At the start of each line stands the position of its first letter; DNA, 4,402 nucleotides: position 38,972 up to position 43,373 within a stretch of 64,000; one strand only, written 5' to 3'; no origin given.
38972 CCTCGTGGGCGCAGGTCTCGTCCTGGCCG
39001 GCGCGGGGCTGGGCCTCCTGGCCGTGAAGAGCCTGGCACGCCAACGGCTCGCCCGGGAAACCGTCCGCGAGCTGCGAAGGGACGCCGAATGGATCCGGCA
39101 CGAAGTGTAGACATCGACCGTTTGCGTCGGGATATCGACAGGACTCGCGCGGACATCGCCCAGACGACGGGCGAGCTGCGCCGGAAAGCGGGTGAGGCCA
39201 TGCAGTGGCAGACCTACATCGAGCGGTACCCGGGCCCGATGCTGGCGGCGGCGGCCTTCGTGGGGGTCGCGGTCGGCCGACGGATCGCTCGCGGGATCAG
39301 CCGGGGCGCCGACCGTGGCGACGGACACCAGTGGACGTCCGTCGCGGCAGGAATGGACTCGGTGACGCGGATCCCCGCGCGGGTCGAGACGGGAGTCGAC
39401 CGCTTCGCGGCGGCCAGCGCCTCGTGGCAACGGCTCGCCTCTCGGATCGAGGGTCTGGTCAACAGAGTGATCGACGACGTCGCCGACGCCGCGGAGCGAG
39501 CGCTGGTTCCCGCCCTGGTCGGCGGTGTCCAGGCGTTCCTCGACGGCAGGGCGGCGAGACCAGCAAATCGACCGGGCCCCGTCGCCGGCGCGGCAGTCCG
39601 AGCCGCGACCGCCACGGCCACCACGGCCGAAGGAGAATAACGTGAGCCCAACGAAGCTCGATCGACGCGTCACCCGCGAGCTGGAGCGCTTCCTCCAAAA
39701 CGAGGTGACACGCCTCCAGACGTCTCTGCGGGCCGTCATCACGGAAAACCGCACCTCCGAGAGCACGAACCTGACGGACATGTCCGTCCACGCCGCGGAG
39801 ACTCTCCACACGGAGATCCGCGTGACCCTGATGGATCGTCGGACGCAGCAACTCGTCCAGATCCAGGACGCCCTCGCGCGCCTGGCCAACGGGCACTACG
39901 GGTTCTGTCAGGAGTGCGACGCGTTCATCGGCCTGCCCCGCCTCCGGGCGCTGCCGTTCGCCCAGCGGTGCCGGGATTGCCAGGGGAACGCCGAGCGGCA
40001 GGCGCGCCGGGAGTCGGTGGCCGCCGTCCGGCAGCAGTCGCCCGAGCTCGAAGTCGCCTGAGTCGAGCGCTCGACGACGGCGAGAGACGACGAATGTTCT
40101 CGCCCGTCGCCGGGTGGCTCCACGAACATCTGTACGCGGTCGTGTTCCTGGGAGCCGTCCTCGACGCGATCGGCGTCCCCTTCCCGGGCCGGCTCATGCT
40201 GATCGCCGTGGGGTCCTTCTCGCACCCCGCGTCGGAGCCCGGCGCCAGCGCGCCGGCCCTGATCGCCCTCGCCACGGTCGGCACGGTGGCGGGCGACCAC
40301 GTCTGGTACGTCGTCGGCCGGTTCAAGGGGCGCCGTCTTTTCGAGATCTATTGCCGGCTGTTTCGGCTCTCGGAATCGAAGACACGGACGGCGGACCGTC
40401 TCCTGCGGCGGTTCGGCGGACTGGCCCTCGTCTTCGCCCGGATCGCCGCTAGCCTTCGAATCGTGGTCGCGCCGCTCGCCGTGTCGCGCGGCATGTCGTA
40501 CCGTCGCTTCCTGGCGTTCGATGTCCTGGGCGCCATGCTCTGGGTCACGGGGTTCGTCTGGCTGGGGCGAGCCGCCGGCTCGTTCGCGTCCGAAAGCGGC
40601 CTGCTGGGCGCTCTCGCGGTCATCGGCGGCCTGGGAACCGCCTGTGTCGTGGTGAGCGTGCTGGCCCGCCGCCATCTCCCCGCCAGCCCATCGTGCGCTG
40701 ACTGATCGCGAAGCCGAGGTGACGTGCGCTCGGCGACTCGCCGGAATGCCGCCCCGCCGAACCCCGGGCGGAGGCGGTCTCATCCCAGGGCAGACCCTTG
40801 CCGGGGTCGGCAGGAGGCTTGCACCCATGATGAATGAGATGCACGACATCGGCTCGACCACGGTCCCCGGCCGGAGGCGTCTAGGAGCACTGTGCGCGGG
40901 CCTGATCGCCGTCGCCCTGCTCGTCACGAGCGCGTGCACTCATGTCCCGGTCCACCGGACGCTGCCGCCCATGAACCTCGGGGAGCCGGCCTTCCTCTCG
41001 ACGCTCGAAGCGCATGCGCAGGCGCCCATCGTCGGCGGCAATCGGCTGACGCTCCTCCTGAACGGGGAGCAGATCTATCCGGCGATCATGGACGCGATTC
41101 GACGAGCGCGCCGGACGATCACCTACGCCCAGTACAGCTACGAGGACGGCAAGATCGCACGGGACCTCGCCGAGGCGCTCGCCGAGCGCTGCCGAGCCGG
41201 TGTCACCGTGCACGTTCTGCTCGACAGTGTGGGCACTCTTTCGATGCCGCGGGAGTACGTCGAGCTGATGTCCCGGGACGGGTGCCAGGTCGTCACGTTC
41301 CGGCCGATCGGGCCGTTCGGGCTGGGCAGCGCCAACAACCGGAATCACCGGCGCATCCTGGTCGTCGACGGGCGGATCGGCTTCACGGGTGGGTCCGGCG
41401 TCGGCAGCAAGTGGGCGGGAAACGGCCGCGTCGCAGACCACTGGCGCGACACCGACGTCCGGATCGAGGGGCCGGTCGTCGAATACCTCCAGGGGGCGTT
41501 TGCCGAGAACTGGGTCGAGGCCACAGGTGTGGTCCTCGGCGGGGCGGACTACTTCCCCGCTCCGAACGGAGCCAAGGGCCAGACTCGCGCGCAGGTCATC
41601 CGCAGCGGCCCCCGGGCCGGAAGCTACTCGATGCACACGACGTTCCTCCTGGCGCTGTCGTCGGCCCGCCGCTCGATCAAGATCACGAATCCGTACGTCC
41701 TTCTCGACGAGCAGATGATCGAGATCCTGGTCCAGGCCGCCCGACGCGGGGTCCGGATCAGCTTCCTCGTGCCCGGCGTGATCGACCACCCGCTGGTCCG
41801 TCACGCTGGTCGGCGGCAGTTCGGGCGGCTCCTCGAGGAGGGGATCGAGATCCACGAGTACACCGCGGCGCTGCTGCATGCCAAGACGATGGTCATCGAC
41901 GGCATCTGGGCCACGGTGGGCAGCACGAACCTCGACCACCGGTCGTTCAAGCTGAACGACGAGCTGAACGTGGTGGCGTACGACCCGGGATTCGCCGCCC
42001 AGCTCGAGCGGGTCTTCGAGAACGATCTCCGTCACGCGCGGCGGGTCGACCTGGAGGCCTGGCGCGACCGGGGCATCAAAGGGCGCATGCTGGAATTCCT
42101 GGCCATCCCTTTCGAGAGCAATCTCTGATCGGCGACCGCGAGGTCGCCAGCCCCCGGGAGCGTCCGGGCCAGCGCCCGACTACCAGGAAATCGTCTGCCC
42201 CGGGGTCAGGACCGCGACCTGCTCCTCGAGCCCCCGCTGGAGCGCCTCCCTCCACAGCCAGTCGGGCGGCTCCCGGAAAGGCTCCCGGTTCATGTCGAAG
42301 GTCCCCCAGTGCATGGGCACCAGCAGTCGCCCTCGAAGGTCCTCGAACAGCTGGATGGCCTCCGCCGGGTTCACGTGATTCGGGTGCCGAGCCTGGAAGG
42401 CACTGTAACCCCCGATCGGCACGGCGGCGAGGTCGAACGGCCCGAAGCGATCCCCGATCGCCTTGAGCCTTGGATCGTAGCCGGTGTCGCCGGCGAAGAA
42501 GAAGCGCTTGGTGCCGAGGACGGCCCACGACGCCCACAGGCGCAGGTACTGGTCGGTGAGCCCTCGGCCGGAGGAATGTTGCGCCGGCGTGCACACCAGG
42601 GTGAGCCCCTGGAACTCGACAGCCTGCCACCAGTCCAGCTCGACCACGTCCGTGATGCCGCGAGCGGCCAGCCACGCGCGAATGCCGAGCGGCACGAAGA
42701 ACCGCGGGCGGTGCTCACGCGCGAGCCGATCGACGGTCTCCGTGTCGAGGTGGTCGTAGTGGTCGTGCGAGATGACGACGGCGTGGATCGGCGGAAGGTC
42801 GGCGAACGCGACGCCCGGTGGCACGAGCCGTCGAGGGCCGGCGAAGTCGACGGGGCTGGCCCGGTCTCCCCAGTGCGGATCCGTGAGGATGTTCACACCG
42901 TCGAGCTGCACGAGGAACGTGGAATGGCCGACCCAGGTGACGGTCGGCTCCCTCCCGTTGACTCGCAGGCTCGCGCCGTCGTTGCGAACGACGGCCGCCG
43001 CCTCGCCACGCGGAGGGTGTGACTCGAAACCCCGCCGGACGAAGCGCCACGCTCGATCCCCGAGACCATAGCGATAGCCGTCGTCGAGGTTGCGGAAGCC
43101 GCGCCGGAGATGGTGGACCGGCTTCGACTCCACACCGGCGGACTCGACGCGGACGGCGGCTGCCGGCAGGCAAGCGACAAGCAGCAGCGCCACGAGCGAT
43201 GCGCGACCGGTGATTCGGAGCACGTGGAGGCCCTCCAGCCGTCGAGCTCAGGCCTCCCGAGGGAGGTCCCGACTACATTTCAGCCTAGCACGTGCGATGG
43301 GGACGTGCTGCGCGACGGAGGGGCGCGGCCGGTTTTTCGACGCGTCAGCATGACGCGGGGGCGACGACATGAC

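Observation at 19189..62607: Apparent sigma-54-driven general-stress/osmoprotection regulon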

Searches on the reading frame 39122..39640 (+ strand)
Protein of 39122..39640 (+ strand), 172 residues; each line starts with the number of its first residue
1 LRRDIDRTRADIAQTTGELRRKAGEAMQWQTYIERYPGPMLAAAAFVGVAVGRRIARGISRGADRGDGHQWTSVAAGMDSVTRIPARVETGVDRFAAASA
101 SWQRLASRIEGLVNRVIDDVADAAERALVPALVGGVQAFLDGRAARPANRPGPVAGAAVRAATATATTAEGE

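Call 10: search_protein_families(library=pfam, proteins=[window:39122-39640:+], max_evalue=0.01)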
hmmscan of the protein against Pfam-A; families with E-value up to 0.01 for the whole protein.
window:39122-39640:+ (172 aa): 0 families

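Call 35: search_protein_families(library=pfam, proteins=[window:39122-39640:+], max_evalue=0.1)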
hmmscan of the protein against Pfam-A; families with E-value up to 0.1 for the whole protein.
window:39122-39640:+ (172 aa): 1 family
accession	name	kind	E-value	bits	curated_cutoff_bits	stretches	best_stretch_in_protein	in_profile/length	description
PF12277.13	DUF3618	-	0.015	16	24.9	1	2-23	8-29/47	Protein of unknown function (DUF3618)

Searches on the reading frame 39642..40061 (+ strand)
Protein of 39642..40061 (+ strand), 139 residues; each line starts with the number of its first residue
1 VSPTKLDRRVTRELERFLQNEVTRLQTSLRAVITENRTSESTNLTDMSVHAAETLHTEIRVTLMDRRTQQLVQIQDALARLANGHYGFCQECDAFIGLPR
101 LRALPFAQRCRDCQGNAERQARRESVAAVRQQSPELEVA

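Call 10: search_protein_families(library=pfam, proteins=[window:39642-40061:+], max_evalue=0.01)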
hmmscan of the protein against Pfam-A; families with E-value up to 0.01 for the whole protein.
window:39642-40061:+ (139 aa): 1 family
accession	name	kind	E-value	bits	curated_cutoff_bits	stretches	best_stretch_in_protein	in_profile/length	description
PF01258.23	zf-dskA_traR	-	2e-10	40.9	24.9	1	86-119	3-36/36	Prokaryotic dksA/traR C4-type zinc finger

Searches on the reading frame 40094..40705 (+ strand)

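Call 10: search_protein_families(library=pfam, proteins=[window:40094-40705:+], max_evalue=0.01)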
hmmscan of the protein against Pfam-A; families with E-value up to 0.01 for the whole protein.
window:40094-40705:+ (203 aa): 1 family
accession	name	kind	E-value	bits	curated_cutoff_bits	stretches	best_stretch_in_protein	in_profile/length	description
PF09335.16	VTT_dom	-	7.3e-13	49.5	33.9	1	30-159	1-122/123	VTT domain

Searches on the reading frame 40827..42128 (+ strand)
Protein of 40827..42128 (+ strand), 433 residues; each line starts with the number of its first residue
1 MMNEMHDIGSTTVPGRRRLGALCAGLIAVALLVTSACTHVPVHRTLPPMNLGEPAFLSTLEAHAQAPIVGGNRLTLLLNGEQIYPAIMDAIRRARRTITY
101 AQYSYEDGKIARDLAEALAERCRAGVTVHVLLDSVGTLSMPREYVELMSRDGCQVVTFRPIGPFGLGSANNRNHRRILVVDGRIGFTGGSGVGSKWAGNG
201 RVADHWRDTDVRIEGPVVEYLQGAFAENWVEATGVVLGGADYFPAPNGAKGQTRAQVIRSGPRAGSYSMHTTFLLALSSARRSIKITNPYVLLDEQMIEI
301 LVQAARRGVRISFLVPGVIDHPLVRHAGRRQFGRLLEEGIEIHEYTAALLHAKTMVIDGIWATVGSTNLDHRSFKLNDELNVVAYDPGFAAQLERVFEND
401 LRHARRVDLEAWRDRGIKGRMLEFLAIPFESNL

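Call 10: search_protein_families(library=pfam, proteins=[window:40827-42128:+], max_evalue=0.01)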
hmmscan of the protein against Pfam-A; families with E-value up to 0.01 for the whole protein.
window:40827-42128:+ (433 aa): 2 families
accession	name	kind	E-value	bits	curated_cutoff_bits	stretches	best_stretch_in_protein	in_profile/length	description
PF13091.12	PLDc_2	-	2.2e-42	144.5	27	2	276-400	4-131/132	PLD-like domain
PF00614.28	PLDc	-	6.1e-10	39.1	21.9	2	349-373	4-28/28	Phospholipase D Active site motif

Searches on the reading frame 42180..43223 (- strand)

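Call 10: search_protein_families(library=pfam, proteins=[window:42180-43223:-], max_evalue=0.01)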
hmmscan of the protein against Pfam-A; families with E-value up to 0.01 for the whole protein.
window:42180-43223:- (347 aa): 3 families
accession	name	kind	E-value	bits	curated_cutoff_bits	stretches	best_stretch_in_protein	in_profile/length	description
PF12706.13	Lactamase_B_2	-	1.4e-41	142.7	27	1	111-306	2-200/200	Beta-lactamase superfamily domain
PF13483.12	Lactamase_B_3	-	1.2e-18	68.1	24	1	94-305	1-160/160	Beta-lactamase superfamily domain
PF00753.33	Lactamase_B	-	0.002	18.5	22.7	0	96-158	2-56/196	Metallo-beta-lactamase superfamily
